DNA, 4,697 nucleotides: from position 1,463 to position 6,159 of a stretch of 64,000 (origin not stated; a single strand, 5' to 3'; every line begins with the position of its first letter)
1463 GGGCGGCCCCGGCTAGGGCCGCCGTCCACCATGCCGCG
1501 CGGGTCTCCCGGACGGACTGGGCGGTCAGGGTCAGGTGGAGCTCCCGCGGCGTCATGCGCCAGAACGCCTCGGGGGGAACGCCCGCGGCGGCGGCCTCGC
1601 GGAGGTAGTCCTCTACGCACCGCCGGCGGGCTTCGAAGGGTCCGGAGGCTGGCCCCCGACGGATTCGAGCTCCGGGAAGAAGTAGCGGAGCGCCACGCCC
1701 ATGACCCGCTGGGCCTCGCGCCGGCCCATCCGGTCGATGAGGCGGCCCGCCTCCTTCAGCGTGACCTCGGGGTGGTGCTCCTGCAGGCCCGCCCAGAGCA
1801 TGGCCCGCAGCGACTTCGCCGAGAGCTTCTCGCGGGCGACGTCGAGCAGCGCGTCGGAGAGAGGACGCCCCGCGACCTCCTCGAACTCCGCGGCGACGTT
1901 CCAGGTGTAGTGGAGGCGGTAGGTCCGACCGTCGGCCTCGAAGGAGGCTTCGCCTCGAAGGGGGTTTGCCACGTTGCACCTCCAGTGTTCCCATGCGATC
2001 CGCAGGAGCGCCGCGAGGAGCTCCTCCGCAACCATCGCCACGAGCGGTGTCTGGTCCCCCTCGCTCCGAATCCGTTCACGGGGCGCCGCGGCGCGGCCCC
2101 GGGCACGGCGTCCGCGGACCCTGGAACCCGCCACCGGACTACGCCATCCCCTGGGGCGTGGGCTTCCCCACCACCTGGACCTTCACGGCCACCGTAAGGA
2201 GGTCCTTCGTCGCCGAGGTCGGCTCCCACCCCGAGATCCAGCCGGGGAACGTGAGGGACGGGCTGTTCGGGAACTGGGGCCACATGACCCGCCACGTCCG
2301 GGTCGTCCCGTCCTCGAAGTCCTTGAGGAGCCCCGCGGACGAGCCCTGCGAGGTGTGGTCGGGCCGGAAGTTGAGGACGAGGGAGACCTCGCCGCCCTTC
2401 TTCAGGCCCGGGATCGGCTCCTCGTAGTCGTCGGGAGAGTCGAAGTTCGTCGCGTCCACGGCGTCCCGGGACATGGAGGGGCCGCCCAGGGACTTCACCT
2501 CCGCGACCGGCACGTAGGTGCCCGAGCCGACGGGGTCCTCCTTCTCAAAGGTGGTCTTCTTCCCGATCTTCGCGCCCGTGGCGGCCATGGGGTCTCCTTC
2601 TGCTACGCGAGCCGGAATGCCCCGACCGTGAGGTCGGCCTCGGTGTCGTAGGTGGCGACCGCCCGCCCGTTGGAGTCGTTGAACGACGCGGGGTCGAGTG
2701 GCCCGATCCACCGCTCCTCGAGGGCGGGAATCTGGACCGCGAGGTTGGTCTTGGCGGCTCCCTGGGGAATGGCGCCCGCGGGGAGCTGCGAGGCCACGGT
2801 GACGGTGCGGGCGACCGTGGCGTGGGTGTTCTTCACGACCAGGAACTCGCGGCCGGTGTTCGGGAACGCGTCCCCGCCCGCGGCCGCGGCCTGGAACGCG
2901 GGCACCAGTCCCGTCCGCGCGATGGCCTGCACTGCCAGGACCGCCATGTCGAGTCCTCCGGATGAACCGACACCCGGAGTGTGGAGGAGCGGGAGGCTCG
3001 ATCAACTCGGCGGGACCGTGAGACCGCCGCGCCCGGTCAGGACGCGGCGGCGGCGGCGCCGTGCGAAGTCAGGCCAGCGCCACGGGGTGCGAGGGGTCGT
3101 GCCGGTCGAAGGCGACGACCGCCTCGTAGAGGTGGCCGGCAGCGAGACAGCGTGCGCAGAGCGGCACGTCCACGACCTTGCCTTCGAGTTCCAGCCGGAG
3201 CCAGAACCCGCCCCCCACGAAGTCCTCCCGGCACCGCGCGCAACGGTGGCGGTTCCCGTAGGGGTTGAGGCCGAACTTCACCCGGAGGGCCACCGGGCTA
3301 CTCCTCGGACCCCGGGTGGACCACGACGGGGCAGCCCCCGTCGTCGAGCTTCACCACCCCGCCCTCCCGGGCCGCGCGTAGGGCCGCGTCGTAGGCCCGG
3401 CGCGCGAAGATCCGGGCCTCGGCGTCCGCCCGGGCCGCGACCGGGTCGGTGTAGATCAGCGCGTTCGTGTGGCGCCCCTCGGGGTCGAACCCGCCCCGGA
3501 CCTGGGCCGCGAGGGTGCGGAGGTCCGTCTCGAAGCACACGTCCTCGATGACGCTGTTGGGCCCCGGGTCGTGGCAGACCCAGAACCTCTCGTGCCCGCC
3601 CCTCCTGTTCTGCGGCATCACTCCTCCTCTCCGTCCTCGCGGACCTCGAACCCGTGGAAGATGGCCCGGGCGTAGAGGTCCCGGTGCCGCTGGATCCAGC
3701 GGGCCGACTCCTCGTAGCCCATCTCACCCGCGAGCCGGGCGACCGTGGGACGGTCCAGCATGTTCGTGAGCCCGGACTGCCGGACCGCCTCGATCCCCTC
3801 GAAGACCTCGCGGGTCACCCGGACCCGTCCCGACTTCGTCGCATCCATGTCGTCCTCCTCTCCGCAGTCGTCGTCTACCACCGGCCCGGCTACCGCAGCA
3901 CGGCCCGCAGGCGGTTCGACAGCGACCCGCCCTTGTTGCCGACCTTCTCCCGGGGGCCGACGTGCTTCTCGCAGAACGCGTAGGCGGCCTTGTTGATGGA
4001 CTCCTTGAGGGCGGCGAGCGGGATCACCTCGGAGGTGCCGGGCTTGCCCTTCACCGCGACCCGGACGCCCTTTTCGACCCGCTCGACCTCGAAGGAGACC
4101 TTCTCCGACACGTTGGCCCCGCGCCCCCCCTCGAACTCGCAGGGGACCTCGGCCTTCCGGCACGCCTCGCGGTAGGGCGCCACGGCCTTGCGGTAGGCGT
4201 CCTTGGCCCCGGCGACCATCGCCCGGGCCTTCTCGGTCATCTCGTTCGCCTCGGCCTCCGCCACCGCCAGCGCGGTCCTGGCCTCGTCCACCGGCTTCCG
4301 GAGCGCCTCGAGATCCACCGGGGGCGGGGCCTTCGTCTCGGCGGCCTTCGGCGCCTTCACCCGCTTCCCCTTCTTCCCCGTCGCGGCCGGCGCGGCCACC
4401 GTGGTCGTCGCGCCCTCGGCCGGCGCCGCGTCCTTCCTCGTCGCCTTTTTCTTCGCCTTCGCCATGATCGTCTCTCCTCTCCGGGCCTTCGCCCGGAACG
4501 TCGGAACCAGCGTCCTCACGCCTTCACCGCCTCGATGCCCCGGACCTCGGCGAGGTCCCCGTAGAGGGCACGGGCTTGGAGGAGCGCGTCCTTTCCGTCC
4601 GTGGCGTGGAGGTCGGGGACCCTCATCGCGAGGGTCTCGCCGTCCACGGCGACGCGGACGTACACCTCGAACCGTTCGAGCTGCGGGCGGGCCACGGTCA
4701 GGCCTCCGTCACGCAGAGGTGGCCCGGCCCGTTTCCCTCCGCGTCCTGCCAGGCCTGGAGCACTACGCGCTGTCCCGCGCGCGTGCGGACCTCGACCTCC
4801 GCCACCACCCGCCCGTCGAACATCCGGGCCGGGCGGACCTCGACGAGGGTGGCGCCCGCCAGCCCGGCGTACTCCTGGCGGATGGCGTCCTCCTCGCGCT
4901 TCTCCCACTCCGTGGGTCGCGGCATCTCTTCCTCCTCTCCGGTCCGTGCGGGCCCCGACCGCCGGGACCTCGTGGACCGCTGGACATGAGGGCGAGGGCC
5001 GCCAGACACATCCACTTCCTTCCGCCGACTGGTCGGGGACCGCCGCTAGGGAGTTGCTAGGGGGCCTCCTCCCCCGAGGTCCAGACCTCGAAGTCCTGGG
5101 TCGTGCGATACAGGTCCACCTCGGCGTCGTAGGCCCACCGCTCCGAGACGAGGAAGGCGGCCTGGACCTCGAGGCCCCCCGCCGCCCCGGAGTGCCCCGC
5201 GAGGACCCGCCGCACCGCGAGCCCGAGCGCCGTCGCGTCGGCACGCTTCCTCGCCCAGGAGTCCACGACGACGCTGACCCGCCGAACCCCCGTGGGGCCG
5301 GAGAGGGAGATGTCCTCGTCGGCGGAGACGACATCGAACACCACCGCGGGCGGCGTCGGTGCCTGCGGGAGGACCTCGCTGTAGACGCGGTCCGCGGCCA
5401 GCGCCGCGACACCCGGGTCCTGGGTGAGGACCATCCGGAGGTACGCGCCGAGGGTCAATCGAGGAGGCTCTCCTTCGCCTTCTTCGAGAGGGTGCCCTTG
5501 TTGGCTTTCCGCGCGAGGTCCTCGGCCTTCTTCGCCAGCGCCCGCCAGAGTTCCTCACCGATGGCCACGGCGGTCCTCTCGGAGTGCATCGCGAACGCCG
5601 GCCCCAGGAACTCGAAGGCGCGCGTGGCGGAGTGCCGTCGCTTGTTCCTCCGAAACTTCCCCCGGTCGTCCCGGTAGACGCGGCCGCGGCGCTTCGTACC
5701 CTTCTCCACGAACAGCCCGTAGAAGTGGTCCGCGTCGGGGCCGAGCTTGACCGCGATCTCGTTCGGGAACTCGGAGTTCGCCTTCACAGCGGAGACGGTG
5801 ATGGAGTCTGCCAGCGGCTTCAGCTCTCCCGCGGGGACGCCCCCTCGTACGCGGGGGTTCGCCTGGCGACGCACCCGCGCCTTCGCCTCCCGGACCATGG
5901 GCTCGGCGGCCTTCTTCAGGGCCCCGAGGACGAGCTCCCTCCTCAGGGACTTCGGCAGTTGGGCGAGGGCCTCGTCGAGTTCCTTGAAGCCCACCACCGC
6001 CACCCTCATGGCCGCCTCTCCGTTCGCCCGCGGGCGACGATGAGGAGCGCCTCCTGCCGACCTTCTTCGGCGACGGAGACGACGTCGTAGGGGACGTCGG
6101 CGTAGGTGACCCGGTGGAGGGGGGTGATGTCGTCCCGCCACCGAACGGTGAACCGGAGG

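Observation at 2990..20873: Recurrent 20-nt motif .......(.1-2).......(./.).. upstream of four late genes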

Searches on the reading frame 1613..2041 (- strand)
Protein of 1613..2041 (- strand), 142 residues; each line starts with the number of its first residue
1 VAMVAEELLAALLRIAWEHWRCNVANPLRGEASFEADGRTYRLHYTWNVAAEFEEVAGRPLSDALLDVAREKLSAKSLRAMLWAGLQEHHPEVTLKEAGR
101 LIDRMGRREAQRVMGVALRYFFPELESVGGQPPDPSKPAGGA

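Call 19: search_protein_families(library=phrogs, proteins=[window:1613-2041:-], max_evalue=0.01)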
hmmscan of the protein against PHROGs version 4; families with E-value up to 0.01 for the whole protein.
window:1613-2041:- (142 aa): 2 families
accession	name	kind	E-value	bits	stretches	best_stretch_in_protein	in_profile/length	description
phrog_2115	-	tail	2.5e-16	61.2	1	26-130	2-109/125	tail protein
phrog_17335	-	tail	0.0001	23.4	1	53-105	30-79/128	tail protein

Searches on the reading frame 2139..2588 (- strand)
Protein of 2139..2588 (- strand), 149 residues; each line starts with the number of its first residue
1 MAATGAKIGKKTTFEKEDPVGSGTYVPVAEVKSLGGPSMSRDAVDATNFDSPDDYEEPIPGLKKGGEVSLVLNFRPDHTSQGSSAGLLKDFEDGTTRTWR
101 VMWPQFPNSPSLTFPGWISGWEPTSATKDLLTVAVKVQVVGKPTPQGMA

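Call 19: search_protein_families(library=phrogs, proteins=[window:2139-2588:-], max_evalue=0.01)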
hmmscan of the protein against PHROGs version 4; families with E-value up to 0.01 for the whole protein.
window:2139-2588:- (149 aa): 3 families
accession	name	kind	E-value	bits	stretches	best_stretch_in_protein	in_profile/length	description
phrog_158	-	tail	8.9e-21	75.7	1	8-144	26-157/376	major tail protein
phrog_41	-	tail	1.1e-12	49.1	1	22-144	32-149/245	major tail protein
phrog_19113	-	tail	1.4e-07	32.1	1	85-144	8-64/76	major tail protein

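Call 66: find_encoding_contigs(protein=window:2139-2588:-, flank=10000, max_places=4)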
Protein window:2139-2588:- (149 aa): 18 contigs read that carry it; 4 places shown.
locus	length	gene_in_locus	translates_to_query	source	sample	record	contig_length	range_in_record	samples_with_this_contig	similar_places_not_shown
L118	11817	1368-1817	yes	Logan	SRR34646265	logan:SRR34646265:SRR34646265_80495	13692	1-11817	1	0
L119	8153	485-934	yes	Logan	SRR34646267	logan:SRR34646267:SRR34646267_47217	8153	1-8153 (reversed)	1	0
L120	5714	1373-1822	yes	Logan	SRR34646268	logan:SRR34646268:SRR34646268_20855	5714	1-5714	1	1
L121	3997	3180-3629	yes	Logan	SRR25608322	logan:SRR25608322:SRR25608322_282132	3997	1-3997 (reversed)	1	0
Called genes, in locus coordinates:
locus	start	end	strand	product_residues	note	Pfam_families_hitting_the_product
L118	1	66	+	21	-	?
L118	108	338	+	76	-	PF16468:DUF5049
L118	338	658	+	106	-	-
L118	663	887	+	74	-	-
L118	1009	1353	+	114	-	-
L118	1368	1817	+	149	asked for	PF16461:Phage_TTP_12, PF16460:Phage_TTP_11 (faint)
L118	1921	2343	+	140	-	-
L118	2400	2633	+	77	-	-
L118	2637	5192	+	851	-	-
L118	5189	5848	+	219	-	PF09343:DUF2460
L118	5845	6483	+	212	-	PF05100:Phage_tail_L (weak)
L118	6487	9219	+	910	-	PF24801:FNIII-A_GpJ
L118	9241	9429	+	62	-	-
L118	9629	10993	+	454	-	-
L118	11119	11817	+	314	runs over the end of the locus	PF14022:DUF4238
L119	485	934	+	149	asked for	PF16461:Phage_TTP_12, PF16460:Phage_TTP_11 (faint)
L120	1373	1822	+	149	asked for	PF16461:Phage_TTP_12, PF16460:Phage_TTP_11 (faint)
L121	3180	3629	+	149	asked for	PF16461:Phage_TTP_12, PF16460:Phage_TTP_11 (faint)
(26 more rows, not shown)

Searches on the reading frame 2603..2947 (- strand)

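Call 11: search_protein_families(library=phrogs, proteins=[window:2603-2947:-])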
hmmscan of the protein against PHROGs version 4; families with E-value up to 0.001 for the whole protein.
window:2603-2947:- (114 aa): 3 families
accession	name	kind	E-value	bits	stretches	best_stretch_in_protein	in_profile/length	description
phrog_16194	-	tail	1.3e-10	42.4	1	1-113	1-107/109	tail protein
phrog_38030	-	unknown function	8e-09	36.4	1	3-114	5-110/110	-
phrog_24894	-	unknown function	0.00024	22.4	1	33-114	42-120/123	-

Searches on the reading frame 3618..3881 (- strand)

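Call 19: search_protein_families(library=phrogs, proteins=[window:3618-3881:-], max_evalue=0.01)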
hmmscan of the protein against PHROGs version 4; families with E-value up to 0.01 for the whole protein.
window:3618-3881:- (87 aa): 1 family
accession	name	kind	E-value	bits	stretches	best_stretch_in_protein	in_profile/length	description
phrog_8677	-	unknown function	3.4e-13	50.1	1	24-77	3-56/58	-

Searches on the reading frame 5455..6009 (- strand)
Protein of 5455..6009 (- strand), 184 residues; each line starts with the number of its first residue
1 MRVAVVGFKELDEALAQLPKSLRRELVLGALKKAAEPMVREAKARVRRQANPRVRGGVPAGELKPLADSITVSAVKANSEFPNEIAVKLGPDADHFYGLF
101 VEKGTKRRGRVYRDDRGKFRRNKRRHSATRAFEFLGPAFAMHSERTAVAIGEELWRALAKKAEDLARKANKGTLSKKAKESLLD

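Call 19: search_protein_families(library=phrogs, proteins=[window:5455-6009:-], max_evalue=0.01)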
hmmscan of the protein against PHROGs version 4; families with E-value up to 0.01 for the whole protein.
window:5455-6009:- (184 aa): 2 families
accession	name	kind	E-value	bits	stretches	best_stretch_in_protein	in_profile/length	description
phrog_5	-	connector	5.8e-14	53.5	1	1-176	91-227/239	tail completion or Neck1 protein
phrog_18164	-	unknown function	0.0028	18.5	1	2-55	4-56/172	-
